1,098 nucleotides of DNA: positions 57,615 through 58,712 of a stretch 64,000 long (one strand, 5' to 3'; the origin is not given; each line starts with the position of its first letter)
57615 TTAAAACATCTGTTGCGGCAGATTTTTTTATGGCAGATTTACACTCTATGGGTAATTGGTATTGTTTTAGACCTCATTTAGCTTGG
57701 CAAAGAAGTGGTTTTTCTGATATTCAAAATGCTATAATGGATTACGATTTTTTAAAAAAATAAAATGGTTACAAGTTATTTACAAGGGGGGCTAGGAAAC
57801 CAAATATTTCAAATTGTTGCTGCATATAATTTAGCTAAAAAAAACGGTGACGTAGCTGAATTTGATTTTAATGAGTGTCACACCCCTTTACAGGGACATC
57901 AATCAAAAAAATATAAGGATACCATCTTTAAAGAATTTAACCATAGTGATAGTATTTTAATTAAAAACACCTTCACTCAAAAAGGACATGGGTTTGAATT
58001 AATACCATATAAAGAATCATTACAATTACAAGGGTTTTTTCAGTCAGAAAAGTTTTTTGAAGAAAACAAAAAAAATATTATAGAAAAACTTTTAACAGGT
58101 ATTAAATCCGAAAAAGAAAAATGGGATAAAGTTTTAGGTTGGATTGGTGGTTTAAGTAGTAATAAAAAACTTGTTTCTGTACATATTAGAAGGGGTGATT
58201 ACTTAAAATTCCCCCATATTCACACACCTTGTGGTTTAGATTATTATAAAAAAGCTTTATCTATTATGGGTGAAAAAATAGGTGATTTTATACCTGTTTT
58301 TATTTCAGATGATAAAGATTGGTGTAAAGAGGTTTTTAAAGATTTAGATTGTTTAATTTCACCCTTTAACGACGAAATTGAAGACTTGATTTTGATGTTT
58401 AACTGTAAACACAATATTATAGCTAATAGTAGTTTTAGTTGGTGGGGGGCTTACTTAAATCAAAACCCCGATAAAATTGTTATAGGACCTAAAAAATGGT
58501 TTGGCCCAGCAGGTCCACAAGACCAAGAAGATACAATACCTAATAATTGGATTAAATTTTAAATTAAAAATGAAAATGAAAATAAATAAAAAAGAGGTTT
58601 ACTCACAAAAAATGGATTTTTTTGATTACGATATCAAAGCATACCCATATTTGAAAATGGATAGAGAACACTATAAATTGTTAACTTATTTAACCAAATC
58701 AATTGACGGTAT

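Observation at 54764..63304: Phage-borne fucosylated-glycan (Lewis-antigen-like) biosynthesis island: GT25 + GT11 alpha-1,2-FucT + GT10 alpha-1,3-FucT + GT2s + methyltransferases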

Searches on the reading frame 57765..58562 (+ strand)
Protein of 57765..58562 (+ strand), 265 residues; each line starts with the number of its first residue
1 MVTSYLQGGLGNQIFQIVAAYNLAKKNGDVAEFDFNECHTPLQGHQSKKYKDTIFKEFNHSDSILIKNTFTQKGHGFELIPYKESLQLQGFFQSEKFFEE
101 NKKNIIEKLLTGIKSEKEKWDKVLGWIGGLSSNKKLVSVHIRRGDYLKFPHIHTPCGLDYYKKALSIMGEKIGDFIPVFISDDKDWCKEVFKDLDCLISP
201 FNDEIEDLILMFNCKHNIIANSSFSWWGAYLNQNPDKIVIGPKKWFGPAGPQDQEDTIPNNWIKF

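Call 3: search_protein_families(library=pfam, proteins=[window:57765-58562:+], max_evalue=0.1)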
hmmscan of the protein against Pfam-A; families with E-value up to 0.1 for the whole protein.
window:57765-58562:+ (265 aa): 1 family
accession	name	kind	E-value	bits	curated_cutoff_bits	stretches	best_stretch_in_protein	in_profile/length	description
PF01531.22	Glyco_transf_11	-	1.2e-25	90.8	23.9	1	2-263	33-295/298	Glycosyl transferase family 11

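Call 8: search_dna_similar(query=window:57765-58562:+, collection=phages, mode=protein, max_rows=25)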
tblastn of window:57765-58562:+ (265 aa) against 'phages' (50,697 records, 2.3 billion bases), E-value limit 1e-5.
Records with a match: 103; places in all: 138; records where one place covers at least 80% of the query: 100.
Best place of each record, by identity: <60% 103.
By first word of the organism name: Synechococcus 84; Marine 7; Prochlorococcus 6; uncultured 3; Bacteriophage 2; Cyanophage 1.
By host as written in the record: - 58; Synechococcus sp. 9; Synechococcus sp. WH 7803 7; Synechococcus sp. MW02 4; Parasynechococcus marenigrum WH 8102 3; Synechococcus sp. WH8102 3; Synechococcus sp. WH8109 3; Synechococcus sp. KCZYC6 2; and 9 more.
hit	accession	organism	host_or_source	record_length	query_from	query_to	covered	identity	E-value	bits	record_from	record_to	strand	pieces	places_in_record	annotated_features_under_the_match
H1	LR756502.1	uncultured phage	metagenomic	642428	1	262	99%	37.1%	3e-38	147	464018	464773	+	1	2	record has no annotation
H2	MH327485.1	Marine virus AG-341-P01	single cell amplified by WGA-X; seawater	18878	8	263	97%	35.8%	2e-29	122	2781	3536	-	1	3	record has no annotation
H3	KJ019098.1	Synechococcus phage ACG-2014f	-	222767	8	265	97%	35.3%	3e-29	122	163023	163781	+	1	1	glycosyltransferase family 11 | hypothetical protein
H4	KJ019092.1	Synechococcus phage ACG-2014f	-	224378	8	265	97%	35.3%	3e-29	122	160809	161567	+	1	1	glycosyltransferase family 11 | hypothetical protein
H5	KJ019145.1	Synechococcus phage ACG-2014f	-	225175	8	265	97%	35.3%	3e-29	122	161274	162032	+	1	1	glycosyltransferase family 11 | hypothetical protein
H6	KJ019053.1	Synechococcus phage ACG-2014f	-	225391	8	265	97%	35.3%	3e-29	122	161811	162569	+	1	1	glycosyltransferase family 11 | hypothetical protein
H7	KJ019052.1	Synechococcus phage ACG-2014f_Syn7803C7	-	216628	8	265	97%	35.3%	1e-28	119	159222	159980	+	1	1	glycosyltransferase family 11 | hypothetical protein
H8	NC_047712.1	Synechococcus phage ACG-2014f_Syn7803C7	-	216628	8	265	97%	35.3%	1e-28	119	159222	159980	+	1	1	glycosyltransferase | methyltransferase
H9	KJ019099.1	Synechococcus phage ACG-2014f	-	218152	8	265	97%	35.3%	1e-28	119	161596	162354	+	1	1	glycosyltransferase family 11 | hypothetical protein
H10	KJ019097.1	Synechococcus phage ACG-2014f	-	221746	8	265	97%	35.3%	1e-28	119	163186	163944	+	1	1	glycosyltransferase family 11 | hypothetical protein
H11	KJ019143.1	Synechococcus phage ACG-2014f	-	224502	8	265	97%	35.3%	1e-28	119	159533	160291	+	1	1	glycosyltransferase family 11 | hypothetical protein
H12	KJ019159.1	Synechococcus phage ACG-2014f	-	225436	8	265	97%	35.3%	1e-28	119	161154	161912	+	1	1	glycosyltransferase family 11 | hypothetical protein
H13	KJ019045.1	Synechococcus phage ACG-2014f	-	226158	8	265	97%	35.3%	1e-28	119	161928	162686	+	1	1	glycosyltransferase family 11 | hypothetical protein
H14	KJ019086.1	Synechococcus phage ACG-2014f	-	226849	8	265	97%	35.3%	1e-28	119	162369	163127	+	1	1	glycosyltransferase family 11 | hypothetical protein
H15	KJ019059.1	Synechococcus phage ACG-2014f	-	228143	8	265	97%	35.3%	1e-28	119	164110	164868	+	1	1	glycosyltransferase family 11 | hypothetical protein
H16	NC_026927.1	Synechococcus phage ACG-2014f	-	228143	8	265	97%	35.3%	1e-28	119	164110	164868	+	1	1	glycosyltransferase | methyltransferase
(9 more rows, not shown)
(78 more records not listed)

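Call 9: get_annotated_region(hit=H16, flank=10000)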
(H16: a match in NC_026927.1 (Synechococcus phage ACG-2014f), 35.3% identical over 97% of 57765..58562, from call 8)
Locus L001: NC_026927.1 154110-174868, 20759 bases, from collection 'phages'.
description: Synechococcus phage ACG-2014f isolate Syn7803C90, complete genome.
organism: Synechococcus phage ACG-2014f (NCBI taxid 1493511)
taxonomy: Viruses; Duplodnaviria; Heunggongvirae; Uroviricota; Caudoviricetes; Kyanoviridae; Atlauavirus; Atlauavirus tusconc8
host: -; source: -; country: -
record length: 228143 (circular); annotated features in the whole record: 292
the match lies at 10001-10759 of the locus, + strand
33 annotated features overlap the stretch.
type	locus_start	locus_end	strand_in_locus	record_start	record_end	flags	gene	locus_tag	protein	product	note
CDS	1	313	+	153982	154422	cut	-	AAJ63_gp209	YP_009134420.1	NAD synthetase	-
CDS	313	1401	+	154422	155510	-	-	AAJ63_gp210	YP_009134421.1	ferrochelatase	-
CDS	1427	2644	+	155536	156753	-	-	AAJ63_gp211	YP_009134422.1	hypothetical protein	-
CDS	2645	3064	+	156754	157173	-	-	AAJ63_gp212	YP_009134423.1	CpeT-like antenna protein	-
CDS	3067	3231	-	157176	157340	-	-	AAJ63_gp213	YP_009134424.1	hypothetical protein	-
CDS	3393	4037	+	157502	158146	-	-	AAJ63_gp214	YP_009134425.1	hypothetical protein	-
CDS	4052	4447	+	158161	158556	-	-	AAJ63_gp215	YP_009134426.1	hypothetical protein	-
CDS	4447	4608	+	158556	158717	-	-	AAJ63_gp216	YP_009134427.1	hypothetical protein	-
CDS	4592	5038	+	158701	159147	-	-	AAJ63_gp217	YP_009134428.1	peptide deformylase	Chain A, Crystal Structure Of A Probable Peptide Deformylase From Synechococcus Phage S-SSM7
CDS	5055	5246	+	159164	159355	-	-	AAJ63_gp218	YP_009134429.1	hypothetical protein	-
CDS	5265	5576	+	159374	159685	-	-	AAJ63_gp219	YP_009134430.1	hypothetical protein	-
CDS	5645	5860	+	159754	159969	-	-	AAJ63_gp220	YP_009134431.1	hypothetical protein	-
CDS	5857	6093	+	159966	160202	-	-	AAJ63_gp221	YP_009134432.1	hypothetical protein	-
CDS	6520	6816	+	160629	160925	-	-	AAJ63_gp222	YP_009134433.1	hypothetical protein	-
CDS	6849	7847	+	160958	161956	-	-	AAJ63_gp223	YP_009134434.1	nucleotide-sugar epimerase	-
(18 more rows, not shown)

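Call 13: find_encoding_contigs(protein=window:57765-58562:+, flank=10000, max_places=6)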
Protein window:57765-58562:+ (265 aa): 4 contigs read that carry it; 2 places shown.
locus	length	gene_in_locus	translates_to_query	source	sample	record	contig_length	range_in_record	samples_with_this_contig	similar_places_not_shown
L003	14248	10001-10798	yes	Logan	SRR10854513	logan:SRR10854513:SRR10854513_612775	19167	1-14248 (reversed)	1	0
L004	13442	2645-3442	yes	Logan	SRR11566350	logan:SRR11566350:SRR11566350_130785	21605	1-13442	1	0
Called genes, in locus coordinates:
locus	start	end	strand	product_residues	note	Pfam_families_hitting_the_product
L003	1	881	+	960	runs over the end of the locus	PF03104:DNA_pol_B_exo1, PF13482:RNase_H_2, PF00136:DNA_pol_B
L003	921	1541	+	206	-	-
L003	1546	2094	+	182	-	-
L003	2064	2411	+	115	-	-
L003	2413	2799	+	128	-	PF13280:WYL (weak)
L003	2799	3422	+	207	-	-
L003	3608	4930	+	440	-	-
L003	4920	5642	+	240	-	PF10108:DNA_pol_B_exo2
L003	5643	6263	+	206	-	PF00692:dUTPase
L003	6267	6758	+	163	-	-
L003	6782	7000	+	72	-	-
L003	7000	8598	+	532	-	PF13712:Glyco_tranf_2_5, PF13641:Glyco_tranf_2_3 (faint), PF00535:Glycos_transf_2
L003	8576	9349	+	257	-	-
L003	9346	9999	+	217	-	PF01755:Glyco_transf_25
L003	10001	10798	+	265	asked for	PF01531:Glyco_transf_11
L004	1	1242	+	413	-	?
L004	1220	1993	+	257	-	-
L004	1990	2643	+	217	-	PF01755:Glyco_transf_25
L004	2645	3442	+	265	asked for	PF01531:Glyco_transf_11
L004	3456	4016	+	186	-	-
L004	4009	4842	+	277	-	PF00852:Glyco_transf_10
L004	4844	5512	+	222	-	-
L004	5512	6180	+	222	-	-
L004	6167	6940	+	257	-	PF00535:Glycos_transf_2, PF13641:Glyco_tranf_2_3 (weak)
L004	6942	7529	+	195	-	PF05050:Methyltransf_21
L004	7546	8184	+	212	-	-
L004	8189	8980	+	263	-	PF02562:PhoH, PF13604:AAA_30 (faint), PF13245:AAA_19, PF13401:AAA_22 (weak)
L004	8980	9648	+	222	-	-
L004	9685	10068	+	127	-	-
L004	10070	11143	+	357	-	-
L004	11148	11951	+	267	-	PF00535:Glycos_transf_2 (weak)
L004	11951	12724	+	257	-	-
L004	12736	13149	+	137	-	-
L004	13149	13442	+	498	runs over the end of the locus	-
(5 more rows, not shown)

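Call 15: search_solved_structures(query=window:57765-58562:+, max_evalue=1, show_alignments=2)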
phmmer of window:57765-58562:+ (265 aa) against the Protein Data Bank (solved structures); distinct sequences matched with E-value up to 1: 0.

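Call 18: find_homologous_proteins(query=window:57765-58562:+, max_evalue=1e-10)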
Query window:57765-58562:+ (265 aa): 7764 proteins with E <= 1e-10 among 8000 candidates; the best 120 are listed.
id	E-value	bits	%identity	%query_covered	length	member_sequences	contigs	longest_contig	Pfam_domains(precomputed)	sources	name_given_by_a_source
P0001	1.4e-164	564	88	100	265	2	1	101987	PF01531.23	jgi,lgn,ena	jgi:hypothetical protein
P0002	1.0e-146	505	82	100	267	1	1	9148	PF01531.23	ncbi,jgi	jgi:hypothetical protein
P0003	8.0e-145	499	81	100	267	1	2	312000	PF01531.23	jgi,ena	jgi:hypothetical protein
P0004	5.3e-141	487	77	100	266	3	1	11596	PF01531.23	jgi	jgi:hypothetical protein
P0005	1.3e-137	476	77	100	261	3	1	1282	PF01531.23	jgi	jgi:hypothetical protein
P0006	1.5e-135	469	76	100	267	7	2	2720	PF01531.23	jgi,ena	jgi:hypothetical protein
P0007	3.6e-135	468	73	100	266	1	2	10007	PF01531.23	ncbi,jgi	jgi:hypothetical protein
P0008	1.5e-133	462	74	100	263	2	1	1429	PF01531.23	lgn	-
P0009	1.8e-133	462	75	100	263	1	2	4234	PF01531.23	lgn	-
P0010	5.8e-133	460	74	100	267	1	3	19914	PF01531.23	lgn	-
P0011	6.1e-133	460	74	100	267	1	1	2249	PF01531.23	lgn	-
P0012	7.7e-133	460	71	100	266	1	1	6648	PF01531.23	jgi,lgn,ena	jgi:hypothetical protein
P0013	4.1e-132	457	73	100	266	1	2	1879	PF01531.23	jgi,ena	jgi:hypothetical protein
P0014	6.5e-132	457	72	100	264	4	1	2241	PF01531.23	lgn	-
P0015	1.8e-130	452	71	100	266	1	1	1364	PF01531.23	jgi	-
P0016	7.8e-130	450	73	100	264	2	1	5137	PF01531.23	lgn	-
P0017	3.1e-129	448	72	100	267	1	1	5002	PF01531.23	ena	-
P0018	9.1e-129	446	72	100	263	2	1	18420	PF01531.23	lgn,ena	-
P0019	1.7e-126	439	71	100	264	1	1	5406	PF01531.23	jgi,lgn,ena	jgi:hypothetical protein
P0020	2.9e-124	432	72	100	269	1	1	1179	PF01531.23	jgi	-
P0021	2.5e-119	416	66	100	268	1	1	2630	PF01531.23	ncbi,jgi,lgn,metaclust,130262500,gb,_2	metaclust:\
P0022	2.0e-117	409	69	100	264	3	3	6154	PF01531.23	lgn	-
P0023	2.8e-115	402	69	100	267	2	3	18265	PF01531.23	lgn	-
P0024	6.7e-114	398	64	100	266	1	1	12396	PF01531.23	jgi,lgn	jgi:hypothetical protein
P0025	3.8e-113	395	67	100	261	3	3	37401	PF01531.23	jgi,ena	jgi:hypothetical protein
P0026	4.7e-113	395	65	100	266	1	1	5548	PF01531.23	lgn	-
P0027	1.1e-112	394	65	100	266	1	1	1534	PF01531.23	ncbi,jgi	jgi:hypothetical protein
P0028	2.6e-111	389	65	100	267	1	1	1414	PF01531.23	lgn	-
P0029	1.3e-110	387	64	100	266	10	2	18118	PF01531.23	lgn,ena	-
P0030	1.7e-110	387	67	100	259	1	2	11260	PF01531.23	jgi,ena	jgi:hypothetical protein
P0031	2.6e-110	386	66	100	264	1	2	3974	PF01531.23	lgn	-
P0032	3.3e-110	386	64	100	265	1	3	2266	PF01531.23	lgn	-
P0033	3.7e-110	385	62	100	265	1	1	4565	PF01531.23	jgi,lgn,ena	-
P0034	8.4e-110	384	64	100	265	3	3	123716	PF01531.23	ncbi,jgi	jgi:hypothetical protein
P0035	1.0e-109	384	64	100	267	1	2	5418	PF01531.23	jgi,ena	-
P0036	3.1e-109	382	65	100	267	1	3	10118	PF01531.23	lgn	-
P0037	4.3e-107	375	64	100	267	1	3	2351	PF01531.23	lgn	-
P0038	6.5e-107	375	62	100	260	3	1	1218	PF01531.23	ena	-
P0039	5.8e-106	372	62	100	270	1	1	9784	PF01531.23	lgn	-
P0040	6.6e-106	372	62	100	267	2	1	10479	PF01531.23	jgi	-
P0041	8.0e-106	371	65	100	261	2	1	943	PF01531.23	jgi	-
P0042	8.2e-106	371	62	100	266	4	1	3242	PF01531.23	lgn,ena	-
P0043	1.2e-105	371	62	100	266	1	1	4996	PF01531.23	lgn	-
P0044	2.9e-105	369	61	100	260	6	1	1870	PF01531.23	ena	-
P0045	5.1e-105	369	62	100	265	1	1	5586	PF01531.23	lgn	-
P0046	1.5e-104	367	61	100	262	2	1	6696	PF01531.23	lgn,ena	-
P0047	1.0e-102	361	59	100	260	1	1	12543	PF01531.23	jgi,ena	jgi:hypothetical protein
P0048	1.0e-100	355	59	100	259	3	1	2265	PF01531.23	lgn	-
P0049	6.2e-99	349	59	100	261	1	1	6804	PF01531.23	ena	-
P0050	1.1e-96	341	59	100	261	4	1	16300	PF01531.23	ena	-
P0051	2.3e-96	340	56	100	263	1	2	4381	PF01531.23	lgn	-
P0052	4.8e-96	339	57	100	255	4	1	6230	PF01531.23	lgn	-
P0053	1.4e-95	338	58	100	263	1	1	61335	PF01531.23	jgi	-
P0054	1.6e-94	334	57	100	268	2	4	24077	PF01531.23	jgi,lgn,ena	-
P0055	5.6e-94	332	57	100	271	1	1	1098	PF01531.23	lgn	-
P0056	8.4e-94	332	57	100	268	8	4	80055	PF01531.23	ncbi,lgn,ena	-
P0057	1.5e-93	331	56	100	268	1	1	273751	PF01531.23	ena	-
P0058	1.9e-93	331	57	100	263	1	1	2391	PF01531.23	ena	-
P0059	3.8e-93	330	57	100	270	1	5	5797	PF01531.23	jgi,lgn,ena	-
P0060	8.2e-93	329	57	100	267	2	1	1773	PF01531.23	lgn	-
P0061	8.7e-93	328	57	100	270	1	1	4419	PF01531.23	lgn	-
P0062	1.5e-92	328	55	100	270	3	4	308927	PF01531.23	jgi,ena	jgi:hypothetical protein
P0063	6.2e-92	326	55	100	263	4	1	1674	PF01531.23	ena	-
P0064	8.3e-92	325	56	100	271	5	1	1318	PF01531.23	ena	-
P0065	2.6e-91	324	56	100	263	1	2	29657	PF01531.23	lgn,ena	-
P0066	2.6e-91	324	55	100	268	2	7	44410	PF01531.23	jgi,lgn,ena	jgi:hypothetical protein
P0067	3.4e-91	323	54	100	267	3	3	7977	PF01531.23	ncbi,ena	-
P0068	7.0e-91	322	56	100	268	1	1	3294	PF01531.23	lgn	-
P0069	1.7e-90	321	55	100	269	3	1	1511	PF01531.23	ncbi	-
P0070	4.2e-90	320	55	100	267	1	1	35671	PF01531.23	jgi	-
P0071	6.3e-90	319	55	100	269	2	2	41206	PF01531.23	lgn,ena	-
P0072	1.3e-89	318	55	100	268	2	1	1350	PF01531.23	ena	-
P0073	6.1e-89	316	56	100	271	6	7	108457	PF01531.23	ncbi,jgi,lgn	jgi:hypothetical protein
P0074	9.7e-89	315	56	100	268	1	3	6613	PF01531.23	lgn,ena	-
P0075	1.3e-88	315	55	100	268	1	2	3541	PF01531.23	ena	-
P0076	1.4e-88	315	54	100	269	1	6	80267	PF01531.23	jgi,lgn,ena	-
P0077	2.6e-88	314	54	100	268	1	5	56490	PF01531.23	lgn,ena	-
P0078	5.1e-88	313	55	100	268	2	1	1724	PF01531.23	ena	-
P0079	7.6e-88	312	55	100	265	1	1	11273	PF01531.23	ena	-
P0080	3.0e-87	310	57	100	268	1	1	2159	PF01531.23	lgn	-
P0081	3.5e-87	310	56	100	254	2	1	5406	PF01531.23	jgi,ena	-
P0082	3.6e-86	307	57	100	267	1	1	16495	PF01531.23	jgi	jgi:hypothetical protein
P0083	3.9e-86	307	55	100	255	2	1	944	PF01531.23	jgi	-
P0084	1.3e-85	305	53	100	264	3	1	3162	PF01531.23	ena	-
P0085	5.1e-83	296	51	100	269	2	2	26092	PF01531.23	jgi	jgi:hypothetical protein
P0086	1.4e-79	285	52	100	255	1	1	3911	PF01531.23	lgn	-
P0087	2.9e-79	284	53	100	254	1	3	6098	PF01531.23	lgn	-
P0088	7.7e-79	283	52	100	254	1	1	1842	PF01531.23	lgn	-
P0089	2.4e-78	281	51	100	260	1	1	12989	PF01531.23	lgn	-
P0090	1.3e-77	279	52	100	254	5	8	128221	PF01531.23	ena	-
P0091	2.7e-76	274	50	100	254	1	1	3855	PF01531.23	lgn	-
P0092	7.5e-76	273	46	100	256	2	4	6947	PF01531.23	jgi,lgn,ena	-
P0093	8.0e-76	273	49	100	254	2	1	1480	PF01531.23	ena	-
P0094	1.6e-75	272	51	99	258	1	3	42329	PF01531.23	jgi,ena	-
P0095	1.1e-74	269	50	99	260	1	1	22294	PF01531.23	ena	-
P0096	1.1e-73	266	49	100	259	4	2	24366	PF01531.23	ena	-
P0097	4.5e-73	264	48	100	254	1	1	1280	PF01531.23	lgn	-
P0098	5.3e-73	264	48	100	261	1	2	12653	PF01531.23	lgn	-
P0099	8.5e-73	263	49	100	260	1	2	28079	PF01531.23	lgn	-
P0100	1.1e-72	262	49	99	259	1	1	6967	PF01531.23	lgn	-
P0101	1.4e-72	262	58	78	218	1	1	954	PF01531.23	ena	-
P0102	1.7e-72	262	49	99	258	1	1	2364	PF01531.23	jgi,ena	-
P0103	2.0e-72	262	51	100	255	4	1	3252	PF01531.23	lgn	-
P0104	2.3e-72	261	48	99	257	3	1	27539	PF01531.23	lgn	-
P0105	1.7e-71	259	51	100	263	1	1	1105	PF01531.23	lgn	-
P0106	2.1e-71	258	50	99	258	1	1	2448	PF01531.23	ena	-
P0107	1.3e-70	256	49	100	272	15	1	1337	PF01531.23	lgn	-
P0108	1.7e-70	255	51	97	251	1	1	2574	PF01531.23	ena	-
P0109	2.2e-70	255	48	100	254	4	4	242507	PF01531.23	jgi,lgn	-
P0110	2.9e-70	255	49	100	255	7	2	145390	PF01531.23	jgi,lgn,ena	jgi:hypothetical protein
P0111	3.1e-70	254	49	100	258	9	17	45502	PF01531.23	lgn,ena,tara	tara:strand:+ start:3307 stop:4083 length:777 start_codon:yes stop_codon:yes gene_type:complete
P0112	4.3e-70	254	47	100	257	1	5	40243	PF01531.23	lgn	-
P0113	7.5e-70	253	49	100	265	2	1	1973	PF01531.23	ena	-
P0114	7.5e-70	253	47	99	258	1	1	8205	PF01531.23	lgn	-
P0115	7.8e-70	253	50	100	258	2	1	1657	PF01531.23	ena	-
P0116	1.1e-69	253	46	100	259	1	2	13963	PF01531.23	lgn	-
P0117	1.2e-69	253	49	100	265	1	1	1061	PF01531.23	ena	-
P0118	2.5e-69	251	47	99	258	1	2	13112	PF01531.23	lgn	-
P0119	2.9e-69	251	47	99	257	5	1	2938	PF01531.23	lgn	-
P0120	4.5e-69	251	45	100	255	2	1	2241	PF01531.23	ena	-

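Call 20: find_related_loci(query=L004:8189-8980:+, collection=viral_contigs, flank=10000)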
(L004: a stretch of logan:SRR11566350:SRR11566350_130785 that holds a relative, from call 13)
Query L004:8189-8980:+ (263 aa) in viral_contigs; peptide patterns used: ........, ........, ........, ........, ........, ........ (x = any residue, [..] = any of these).
70 stretches matched a pattern; 65 encode a relative of the query (tblastn E <= 1e-3); 65 distinct loci.
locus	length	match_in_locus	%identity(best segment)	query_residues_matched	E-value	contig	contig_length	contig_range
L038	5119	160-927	82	1-255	6e-137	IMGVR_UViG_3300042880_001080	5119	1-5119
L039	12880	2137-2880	82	9-255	2e-130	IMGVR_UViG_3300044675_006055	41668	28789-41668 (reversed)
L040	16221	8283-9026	82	9-255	2e-130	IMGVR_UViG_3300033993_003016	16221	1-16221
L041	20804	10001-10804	75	1-263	2e-129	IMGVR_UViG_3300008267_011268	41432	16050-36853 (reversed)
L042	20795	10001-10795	79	1-263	4e-125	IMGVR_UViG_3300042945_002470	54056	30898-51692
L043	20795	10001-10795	79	1-263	4e-125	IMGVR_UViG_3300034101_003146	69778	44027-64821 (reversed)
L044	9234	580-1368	73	1-263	7e-125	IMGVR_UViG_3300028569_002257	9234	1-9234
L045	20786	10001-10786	73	1-263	3e-124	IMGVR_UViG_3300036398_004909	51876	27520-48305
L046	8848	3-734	79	20-263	4e-124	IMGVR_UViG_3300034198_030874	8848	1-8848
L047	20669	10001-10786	77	1-263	4e-123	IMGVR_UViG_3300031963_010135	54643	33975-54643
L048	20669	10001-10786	77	1-263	4e-123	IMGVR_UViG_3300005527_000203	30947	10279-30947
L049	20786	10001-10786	77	1-263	4e-123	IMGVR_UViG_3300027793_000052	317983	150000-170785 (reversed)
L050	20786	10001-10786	77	1-263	4e-123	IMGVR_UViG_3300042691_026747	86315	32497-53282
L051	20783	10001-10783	71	3-263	5e-122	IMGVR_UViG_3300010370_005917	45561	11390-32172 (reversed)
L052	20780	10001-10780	73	3-263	2e-121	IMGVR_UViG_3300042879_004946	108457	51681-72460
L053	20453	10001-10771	77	5-263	3e-120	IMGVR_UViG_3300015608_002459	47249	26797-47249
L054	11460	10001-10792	69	1-263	6e-119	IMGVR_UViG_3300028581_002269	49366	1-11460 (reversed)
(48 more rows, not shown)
